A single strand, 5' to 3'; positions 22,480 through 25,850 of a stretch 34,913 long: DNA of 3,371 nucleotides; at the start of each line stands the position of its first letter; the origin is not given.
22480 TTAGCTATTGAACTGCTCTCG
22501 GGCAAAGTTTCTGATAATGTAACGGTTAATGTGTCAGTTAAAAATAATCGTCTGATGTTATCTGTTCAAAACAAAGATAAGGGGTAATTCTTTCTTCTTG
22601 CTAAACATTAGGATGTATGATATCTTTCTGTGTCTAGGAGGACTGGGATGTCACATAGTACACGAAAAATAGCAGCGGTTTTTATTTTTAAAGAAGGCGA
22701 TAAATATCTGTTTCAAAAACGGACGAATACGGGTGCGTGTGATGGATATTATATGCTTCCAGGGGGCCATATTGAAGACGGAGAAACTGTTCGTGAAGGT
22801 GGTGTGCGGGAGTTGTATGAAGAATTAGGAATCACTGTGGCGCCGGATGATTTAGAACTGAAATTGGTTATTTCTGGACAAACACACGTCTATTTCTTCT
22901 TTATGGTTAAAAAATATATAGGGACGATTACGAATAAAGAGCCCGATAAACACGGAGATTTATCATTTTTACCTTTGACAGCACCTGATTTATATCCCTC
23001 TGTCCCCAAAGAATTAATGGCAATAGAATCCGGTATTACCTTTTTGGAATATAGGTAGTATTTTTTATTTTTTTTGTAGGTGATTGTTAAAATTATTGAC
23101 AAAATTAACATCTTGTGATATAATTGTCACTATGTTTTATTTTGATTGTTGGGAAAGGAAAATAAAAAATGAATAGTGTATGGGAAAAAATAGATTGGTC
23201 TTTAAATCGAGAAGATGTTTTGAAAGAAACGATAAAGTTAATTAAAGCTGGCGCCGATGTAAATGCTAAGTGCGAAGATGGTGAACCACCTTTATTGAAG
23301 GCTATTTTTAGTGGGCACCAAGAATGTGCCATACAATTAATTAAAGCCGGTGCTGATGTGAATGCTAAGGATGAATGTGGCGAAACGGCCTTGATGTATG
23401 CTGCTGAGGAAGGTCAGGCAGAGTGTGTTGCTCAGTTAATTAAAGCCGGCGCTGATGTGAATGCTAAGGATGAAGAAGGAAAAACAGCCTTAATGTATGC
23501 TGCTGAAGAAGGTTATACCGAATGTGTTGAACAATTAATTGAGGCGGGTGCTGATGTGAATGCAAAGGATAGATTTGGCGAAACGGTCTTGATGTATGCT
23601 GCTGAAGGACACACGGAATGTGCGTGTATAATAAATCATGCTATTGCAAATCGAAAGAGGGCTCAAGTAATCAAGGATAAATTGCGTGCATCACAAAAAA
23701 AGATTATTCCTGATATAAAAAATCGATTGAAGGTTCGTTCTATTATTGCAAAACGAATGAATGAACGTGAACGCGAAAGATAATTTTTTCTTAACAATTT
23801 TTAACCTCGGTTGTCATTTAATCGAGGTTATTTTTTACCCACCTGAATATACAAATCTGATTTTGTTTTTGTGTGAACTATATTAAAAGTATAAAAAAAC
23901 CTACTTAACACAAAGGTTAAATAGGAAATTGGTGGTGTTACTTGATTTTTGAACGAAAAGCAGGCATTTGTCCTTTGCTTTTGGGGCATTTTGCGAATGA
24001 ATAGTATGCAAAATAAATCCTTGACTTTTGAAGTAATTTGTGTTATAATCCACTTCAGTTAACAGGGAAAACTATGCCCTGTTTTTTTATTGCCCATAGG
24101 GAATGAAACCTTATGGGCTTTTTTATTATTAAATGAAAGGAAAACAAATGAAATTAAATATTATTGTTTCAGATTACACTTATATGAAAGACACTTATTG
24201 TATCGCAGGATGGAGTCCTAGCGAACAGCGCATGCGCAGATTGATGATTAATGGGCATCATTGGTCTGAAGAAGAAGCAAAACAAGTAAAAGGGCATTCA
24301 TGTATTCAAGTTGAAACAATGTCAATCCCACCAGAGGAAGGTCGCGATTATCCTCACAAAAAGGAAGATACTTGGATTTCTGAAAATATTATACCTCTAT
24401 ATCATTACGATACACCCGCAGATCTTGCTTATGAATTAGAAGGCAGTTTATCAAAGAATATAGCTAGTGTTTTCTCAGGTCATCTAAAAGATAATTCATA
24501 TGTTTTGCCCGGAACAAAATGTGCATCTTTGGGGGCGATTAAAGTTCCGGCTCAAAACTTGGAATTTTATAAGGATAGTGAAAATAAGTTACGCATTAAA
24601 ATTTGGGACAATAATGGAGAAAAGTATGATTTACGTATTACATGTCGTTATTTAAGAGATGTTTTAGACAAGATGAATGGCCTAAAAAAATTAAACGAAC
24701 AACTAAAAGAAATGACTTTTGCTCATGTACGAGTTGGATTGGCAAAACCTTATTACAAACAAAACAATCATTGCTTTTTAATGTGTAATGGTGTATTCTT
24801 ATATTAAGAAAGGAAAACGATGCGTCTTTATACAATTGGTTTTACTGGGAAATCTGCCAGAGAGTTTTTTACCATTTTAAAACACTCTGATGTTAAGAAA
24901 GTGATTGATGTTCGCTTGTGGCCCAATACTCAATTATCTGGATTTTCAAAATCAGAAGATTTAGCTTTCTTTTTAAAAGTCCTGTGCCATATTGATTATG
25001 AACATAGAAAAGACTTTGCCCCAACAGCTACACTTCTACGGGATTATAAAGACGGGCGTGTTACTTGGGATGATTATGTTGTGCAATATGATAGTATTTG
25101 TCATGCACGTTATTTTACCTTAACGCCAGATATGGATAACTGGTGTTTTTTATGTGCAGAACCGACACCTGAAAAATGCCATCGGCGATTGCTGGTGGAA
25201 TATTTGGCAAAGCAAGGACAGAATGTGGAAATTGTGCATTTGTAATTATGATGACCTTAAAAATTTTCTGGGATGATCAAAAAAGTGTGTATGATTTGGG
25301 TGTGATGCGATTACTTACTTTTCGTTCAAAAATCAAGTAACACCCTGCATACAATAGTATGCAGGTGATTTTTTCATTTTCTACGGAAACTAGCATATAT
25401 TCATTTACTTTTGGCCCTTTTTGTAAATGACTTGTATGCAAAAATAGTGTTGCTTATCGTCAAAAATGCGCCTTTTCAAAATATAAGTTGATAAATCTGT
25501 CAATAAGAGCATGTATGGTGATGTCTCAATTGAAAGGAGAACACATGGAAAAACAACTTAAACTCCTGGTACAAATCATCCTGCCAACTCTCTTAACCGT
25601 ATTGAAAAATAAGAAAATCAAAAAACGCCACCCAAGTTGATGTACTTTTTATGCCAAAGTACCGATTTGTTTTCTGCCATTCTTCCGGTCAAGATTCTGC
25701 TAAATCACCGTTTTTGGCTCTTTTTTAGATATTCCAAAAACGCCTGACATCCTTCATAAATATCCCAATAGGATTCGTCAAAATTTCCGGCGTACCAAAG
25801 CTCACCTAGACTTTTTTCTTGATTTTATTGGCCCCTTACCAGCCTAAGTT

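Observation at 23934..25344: A perfect 27-bp inverted repeat boxes in a promoter-leader-two-gene cassette (unknown protein plus DUF488) with no transposase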

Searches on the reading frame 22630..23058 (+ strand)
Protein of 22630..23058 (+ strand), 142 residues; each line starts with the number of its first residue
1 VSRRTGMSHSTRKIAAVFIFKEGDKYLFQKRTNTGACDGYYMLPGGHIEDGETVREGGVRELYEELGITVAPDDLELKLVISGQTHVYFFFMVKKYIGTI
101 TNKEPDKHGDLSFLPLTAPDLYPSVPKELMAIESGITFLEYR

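Call 5: search_protein_families(library=pfam, proteins=[window:22630-23058:+], max_evalue=0.01)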
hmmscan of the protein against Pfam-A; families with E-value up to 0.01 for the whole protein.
window:22630-23058:+ (142 aa): 3 families
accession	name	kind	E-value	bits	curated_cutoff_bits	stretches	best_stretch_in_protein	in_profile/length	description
PF00293.34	NUDIX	-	4.7e-14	53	21.1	1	12-119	3-118/134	NUDIX domain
PF14815.12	NUDIX_4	-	3.1e-07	30.6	35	1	17-91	2-68/113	NUDIX domain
PF22327.2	Nudt16-like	-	0.0031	17.9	27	1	38-91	32-91/161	U8 snoRNA-decapping enzyme-like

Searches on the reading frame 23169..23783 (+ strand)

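Call 5: search_protein_families(library=pfam, proteins=[window:23169-23783:+], max_evalue=0.01)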
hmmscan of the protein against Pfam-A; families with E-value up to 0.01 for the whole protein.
window:23169-23783:+ (204 aa): 8 families
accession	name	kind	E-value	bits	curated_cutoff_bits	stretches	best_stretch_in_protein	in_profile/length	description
PF00023.36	Ank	-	1.1e-35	120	21.1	3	104-135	2-33/33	Ankyrin repeat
PF12796.13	Ank_2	-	2.1e-32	112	27.3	2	20-101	11-90/90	Ankyrin repeats (3 copies)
PF13637.12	Ank_4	-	7e-28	96.5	22.7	4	108-151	1-45/50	Ankyrin repeats (many copies)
PF13857.12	Ank_5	-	1.2e-27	96.1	27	3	57-111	1-56/56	Ankyrin repeats (many copies)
PF13606.12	Ank_3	-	9.6e-18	62.6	22.3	2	104-132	2-30/30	Ankyrin repeat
PF06563.17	DUF1125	-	8.2e-05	23.5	28.3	0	86-110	5-29/66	Protein of unknown function (DUF1125)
PF23745.1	ANK_LRRK2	-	8.5e-05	22.9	27.5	0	106-178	33-103/130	LRRK2 ANK repeat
PF24521.3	Ank_KRIT1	-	0.0025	18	80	0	72-128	19-70/149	KRIT1 ankyrin-repeats domain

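Call 8: search_protein_families(library=padloc, proteins=[window:23169-23783:+], max_evalue=0.01)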
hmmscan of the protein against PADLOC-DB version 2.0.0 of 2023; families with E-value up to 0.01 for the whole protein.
window:23169-23783:+ (204 aa): 4 families
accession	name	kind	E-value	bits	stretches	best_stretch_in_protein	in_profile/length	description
PDLC04783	PDC-M72A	-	1.1e-31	108.5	1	21-166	213-359/392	-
PDLC02908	Ankyrin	-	5.3e-16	56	2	60-144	725-809/880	-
PDLC02203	MzaA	-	9.9e-06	22.1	2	78-138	18-78/683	-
PDLC02985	beta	-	6.5e-05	19.8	1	112-163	278-329/355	-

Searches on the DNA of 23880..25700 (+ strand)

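Call 44: search_dna_similar(query=window:23880-25700:+, collection=plasmids, mode=distant, max_rows=15)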
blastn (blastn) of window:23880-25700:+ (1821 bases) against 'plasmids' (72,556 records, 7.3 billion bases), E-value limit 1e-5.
No match.

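Call 45: search_dna_similar(query=window:23880-25700:+, collection=phages, mode=distant, max_rows=15)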
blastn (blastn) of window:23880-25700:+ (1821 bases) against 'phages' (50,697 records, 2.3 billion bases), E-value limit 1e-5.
No match.

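Call 96: search_rna_families(source=window, start=25230, end=25680, threshold=evalue, max_evalue=5)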
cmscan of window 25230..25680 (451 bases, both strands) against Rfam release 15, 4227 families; matches with E-value up to 5: 9.
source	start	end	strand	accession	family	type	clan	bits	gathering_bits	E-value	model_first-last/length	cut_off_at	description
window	25328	25448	+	RF00599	SNORA77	Gene; snRNA; snoRNA; HACA-box;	-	23.2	42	0.012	1-125/125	no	Small nucleolar RNA SNORA77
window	25475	25534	+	RF00610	SNORD110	Gene; snRNA; snoRNA; CD-box;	CL00076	19.1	64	0.33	1-71/71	no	Small nucleolar RNA SNORD110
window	25254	25378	+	RF04312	trpB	Cis-reg;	-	18.7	59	4.2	1-107/107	no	trpB ncRNA motif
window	25403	25508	-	RF04329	snoMe18S-C1367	Gene; snRNA; snoRNA; CD-box;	-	17.6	101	1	1-110/110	no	Drosophila C/D box small nucleolar RNA snoMe18S-C1367 family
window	25337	25405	-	RF04315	manA-II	Cis-reg;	-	16.3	100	2.9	1-147/147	no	manA_II ncRNA motif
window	25499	25536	+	RF01319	CRISPR-DR6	Gene; CRISPR;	-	15.3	39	3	1-30/30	no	CRISPR RNA direct repeat element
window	25341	25484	-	RF01416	NrrF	Gene; antisense;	-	12.9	60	4.9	1-160/160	no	NrrF RNA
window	25422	25574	+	RF01295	SCARNA7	Gene; snRNA; snoRNA; scaRNA;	-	11.8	65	0.82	1-330/330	no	Small Cajal body-specific RNA 7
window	25230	25329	+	RF01295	SCARNA7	Gene; snRNA; snoRNA; scaRNA;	-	10.4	65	1.8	57-330/330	5'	Small Cajal body-specific RNA 7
